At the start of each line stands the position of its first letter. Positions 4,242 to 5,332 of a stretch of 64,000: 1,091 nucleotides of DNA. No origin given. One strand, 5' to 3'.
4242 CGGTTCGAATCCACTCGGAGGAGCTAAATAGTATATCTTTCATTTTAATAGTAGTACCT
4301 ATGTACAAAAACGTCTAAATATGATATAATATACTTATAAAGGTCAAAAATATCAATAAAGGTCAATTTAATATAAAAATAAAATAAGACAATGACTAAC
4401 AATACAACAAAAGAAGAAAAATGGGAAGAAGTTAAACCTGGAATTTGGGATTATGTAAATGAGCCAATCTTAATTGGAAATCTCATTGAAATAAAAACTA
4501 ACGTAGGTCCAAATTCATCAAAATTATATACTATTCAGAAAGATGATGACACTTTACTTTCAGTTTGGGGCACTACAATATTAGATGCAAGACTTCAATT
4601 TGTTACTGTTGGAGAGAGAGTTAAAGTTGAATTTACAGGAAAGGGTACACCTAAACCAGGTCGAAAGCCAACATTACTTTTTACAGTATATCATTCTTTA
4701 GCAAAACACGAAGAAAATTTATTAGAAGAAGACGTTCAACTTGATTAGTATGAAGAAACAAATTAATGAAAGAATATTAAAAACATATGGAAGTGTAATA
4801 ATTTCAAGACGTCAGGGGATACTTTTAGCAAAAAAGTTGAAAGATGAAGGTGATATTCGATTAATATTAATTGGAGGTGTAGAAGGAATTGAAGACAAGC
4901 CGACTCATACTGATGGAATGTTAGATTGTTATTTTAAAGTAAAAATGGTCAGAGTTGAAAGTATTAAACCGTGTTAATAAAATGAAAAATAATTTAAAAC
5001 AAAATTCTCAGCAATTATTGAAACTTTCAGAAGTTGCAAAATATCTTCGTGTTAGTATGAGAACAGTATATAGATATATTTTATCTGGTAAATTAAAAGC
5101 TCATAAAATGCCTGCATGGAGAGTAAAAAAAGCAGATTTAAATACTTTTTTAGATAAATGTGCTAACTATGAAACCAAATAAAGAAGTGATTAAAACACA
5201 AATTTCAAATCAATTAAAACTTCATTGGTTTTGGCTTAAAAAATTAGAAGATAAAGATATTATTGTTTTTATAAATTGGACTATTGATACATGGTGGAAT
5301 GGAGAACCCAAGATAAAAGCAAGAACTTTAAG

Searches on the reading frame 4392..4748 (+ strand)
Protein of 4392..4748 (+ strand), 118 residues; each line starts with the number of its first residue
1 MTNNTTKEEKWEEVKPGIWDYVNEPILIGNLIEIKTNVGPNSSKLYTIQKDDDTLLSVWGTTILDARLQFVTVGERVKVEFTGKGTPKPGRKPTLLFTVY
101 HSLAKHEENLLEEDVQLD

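Call 11: find_related_loci(query=window:4392-4748:+, collection=viral_contigs, flank=6000)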
Query window:4392-4748:+ (118 aa) in viral_contigs; peptide patterns used: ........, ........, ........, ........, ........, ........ (x = any residue, [..] = any of these).
11 stretches matched a pattern, but none encodes a relative of the query by tblastn (E <= 1e-3).

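Call 16: find_encoding_contigs(protein=window:4392-4748:+, flank=10000, max_places=10)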
Protein window:4392-4748:+ (118 aa): 7 contigs read that carry it; 5 places shown.
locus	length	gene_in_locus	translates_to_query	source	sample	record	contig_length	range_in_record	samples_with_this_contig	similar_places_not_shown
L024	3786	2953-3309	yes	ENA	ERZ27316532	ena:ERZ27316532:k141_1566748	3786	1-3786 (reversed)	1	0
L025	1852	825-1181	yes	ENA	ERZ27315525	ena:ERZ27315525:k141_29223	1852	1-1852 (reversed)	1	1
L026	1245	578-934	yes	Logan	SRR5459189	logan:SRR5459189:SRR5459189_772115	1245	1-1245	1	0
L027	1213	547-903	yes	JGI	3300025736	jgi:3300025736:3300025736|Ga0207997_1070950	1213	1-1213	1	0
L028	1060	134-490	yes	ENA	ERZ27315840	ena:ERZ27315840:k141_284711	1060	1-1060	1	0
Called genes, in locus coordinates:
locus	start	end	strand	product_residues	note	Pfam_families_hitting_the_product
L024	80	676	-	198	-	-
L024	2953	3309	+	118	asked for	-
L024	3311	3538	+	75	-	-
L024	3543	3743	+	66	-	PF12728:HTH_17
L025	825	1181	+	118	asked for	-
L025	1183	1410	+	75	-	-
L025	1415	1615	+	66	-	PF12728:HTH_17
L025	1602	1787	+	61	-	-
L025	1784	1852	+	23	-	?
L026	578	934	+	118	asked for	-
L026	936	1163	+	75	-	-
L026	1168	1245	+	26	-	?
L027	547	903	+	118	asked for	-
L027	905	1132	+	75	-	-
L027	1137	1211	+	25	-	?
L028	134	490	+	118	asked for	-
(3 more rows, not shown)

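Call 19: find_homologous_proteins(query=window:4392-4748:+)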
Query window:4392-4748:+ (118 aa): 1 proteins with E <= 0.001 among 3 candidates.
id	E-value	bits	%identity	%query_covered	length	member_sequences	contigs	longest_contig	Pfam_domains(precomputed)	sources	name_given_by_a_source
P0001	9.3e-73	260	100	100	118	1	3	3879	-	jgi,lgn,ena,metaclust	metaclust:\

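Call 39: search_protein_families(library=pfam, proteins=[window:4392-4748:+], max_evalue=0.01)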
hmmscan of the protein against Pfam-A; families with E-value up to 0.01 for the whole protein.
window:4392-4748:+ (118 aa): 0 families

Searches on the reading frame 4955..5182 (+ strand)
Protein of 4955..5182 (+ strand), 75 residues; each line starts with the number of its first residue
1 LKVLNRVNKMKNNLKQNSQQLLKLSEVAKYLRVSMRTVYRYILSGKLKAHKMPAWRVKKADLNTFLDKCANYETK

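Call 39: search_protein_families(library=pfam, proteins=[window:4955-5182:+], max_evalue=0.01)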
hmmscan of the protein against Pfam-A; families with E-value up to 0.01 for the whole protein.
window:4955-5182:+ (75 aa): 6 families
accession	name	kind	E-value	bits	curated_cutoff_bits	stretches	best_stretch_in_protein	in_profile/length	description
PF12728.13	HTH_17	-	5.4e-15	55.8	27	1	21-69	1-50/51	Helix-turn-helix domain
PF08279.18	HTH_11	-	0.0003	21.1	25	1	6-42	1-36/55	HTH domain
PF13384.12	HTH_23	-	0.00067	19.8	24.6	1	19-42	15-38/50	Homeodomain-like domain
PF13551.12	HTH_29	-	0.0024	18.4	28.1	1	22-43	12-34/64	Winged helix-turn helix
PF13309.12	HTH_22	-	0.0053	17.2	29.6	1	25-42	45-62/63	HTH domain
PF00376.29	MerR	-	0.0058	16.9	28.2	1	25-49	3-27/38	MerR family regulatory protein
